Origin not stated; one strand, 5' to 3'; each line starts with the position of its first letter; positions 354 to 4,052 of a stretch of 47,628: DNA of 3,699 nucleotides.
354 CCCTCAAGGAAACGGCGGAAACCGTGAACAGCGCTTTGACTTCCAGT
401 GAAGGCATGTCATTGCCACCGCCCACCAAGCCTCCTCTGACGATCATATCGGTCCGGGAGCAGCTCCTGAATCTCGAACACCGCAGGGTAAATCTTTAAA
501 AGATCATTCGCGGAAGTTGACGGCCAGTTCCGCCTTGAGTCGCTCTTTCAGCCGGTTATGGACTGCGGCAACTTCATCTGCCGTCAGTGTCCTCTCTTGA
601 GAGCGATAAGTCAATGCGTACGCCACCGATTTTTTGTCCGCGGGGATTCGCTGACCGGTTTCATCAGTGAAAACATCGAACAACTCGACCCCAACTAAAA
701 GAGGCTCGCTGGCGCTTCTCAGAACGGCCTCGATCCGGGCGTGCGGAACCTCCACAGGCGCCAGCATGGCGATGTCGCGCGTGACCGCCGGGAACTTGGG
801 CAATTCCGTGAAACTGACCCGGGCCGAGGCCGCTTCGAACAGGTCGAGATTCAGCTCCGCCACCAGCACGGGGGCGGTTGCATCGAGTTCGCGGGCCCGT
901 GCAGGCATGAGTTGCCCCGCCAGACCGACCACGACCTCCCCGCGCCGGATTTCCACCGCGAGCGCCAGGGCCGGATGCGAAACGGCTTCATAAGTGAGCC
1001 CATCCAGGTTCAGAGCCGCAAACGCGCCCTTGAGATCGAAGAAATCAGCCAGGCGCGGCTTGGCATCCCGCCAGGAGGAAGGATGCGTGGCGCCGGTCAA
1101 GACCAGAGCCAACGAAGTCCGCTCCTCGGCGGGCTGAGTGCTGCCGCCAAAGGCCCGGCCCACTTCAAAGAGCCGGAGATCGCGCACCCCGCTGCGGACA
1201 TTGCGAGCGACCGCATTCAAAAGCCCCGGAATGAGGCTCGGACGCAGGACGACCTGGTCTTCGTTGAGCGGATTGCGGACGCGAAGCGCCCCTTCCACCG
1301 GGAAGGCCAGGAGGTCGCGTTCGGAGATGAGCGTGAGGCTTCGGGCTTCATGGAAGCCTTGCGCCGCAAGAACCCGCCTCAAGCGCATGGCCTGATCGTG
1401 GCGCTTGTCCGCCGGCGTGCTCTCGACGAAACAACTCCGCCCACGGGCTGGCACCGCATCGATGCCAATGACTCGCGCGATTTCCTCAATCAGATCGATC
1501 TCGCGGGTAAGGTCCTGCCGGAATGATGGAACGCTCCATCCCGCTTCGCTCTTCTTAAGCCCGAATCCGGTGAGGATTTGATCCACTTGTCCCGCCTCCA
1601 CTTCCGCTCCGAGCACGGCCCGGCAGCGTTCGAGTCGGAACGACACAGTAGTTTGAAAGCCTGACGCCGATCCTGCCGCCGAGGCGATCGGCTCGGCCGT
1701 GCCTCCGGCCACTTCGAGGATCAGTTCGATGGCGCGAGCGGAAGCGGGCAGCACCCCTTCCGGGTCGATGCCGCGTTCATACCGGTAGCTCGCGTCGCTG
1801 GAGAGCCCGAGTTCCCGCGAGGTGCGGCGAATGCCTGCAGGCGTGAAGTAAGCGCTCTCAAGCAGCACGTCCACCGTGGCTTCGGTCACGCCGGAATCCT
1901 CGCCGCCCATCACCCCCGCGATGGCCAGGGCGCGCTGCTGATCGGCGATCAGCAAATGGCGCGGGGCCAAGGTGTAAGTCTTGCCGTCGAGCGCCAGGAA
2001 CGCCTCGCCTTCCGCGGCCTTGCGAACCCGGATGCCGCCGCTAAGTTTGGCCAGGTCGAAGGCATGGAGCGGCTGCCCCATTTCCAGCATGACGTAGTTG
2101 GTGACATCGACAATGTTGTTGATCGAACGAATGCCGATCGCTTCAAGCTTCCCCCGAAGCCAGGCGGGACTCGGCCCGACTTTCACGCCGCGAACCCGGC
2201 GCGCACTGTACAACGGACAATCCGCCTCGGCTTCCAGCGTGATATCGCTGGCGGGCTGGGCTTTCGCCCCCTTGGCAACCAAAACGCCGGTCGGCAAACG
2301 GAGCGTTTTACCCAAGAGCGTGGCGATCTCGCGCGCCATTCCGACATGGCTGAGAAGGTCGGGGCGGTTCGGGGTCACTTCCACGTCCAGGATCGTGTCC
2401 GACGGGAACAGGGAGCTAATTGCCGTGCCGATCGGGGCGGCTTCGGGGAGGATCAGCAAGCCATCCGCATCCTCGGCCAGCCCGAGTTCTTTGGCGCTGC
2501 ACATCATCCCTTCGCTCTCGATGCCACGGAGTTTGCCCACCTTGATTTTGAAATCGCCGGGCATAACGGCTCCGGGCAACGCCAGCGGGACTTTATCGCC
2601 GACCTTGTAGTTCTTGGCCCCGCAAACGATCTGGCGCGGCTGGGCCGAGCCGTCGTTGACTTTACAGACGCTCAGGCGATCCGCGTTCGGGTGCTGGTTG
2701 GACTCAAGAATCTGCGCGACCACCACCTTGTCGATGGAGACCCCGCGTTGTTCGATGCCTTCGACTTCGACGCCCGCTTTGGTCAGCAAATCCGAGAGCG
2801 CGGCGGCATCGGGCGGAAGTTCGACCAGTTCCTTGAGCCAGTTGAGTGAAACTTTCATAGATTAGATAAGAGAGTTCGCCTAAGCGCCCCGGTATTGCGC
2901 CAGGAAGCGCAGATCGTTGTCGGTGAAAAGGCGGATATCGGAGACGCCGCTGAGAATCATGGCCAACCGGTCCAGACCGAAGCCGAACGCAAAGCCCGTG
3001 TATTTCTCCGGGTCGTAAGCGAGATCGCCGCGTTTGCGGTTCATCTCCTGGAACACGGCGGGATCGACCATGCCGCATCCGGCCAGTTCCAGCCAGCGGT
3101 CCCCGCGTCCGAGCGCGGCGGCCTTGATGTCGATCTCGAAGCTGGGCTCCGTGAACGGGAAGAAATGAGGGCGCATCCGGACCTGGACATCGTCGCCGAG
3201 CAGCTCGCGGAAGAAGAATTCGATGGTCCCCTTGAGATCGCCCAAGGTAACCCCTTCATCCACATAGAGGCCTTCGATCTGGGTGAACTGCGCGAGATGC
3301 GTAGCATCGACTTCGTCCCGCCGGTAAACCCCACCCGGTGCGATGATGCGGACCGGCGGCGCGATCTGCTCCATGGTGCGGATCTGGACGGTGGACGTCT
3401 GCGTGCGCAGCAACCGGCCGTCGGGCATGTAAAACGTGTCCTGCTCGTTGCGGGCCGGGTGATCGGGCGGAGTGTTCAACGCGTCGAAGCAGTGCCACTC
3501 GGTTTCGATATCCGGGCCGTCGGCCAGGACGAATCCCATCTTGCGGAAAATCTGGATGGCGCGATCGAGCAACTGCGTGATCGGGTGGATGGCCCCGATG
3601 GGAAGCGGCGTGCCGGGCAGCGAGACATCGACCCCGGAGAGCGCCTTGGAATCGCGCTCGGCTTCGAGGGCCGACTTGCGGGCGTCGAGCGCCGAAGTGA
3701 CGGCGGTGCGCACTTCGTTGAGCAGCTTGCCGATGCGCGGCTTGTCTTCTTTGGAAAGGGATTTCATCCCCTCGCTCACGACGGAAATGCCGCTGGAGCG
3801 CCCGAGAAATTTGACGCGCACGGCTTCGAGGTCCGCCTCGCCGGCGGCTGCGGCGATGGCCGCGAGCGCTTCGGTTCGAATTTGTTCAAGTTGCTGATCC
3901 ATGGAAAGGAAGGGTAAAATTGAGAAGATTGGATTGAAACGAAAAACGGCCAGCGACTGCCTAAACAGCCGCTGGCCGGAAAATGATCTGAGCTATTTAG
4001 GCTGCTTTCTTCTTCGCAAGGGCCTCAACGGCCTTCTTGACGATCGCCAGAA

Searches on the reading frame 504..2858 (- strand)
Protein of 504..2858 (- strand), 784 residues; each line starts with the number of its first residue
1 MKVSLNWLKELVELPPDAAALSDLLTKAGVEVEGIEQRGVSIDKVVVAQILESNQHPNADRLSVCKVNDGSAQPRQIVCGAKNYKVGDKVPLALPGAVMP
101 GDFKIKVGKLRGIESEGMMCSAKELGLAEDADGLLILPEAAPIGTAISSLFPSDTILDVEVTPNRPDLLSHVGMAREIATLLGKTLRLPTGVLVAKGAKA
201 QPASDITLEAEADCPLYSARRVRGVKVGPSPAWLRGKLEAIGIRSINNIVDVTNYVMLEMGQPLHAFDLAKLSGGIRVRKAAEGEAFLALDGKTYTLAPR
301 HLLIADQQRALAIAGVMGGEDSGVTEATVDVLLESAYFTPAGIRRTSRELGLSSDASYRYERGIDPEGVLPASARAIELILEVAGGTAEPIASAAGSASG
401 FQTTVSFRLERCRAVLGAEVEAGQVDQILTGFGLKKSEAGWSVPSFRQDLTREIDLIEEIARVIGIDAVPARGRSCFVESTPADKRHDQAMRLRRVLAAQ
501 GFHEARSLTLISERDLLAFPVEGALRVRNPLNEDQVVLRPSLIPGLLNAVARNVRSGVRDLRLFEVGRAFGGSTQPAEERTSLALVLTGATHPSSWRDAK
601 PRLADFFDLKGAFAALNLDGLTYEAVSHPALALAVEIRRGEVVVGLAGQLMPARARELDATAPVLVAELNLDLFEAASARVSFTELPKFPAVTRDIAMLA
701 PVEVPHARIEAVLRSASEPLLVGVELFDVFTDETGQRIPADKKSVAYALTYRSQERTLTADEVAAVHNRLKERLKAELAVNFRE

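Call 16: search_protein_families(library=pfam, proteins=[window:504-2858:-])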
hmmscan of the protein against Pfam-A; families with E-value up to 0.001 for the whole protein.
window:504-2858:- (784 aa): 6 families
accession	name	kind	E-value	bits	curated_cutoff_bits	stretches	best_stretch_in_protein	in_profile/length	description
PF03483.22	B3_4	-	3e-71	239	29.3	1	214-385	2-174/174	B3/4 domain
PF17759.6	tRNA_synthFbeta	-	6.9e-41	140.5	22.4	1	484-671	16-214/214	Phenylalanyl tRNA synthetase beta chain CLM domain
PF03147.19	FDX-ACB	-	1.7e-25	89.7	31.1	1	687-783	1-94/94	Ferredoxin-fold anticodon binding domain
PF01588.26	tRNA_bind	-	2.6e-24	85.6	27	1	45-145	1-95/96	Putative tRNA binding domain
PF03484.21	B5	-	1.8e-16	60.5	28.6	1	405-465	1-66/67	tRNA synthetase B5 domain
PF18262.7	PhetRS_B1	-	0.00075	20.1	26.8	0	154-184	53-83/83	Phe-tRNA synthetase beta subunit B1 domain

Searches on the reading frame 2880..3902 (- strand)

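Call 16: search_protein_families(library=pfam, proteins=[window:2880-3902:-])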
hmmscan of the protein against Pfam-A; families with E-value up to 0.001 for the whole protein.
window:2880-3902:- (340 aa): 2 families
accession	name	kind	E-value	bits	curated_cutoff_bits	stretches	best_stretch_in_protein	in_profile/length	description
PF01409.25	tRNA-synt_2d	-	2.9e-89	299.2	19.8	1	91-336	2-245/246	tRNA synthetases class II core domain (F)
PF02912.23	Phe_tRNA-synt_N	-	6.8e-20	71.2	22.3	1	23-87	4-68/69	Aminoacyl tRNA synthetase class II, N-terminal domain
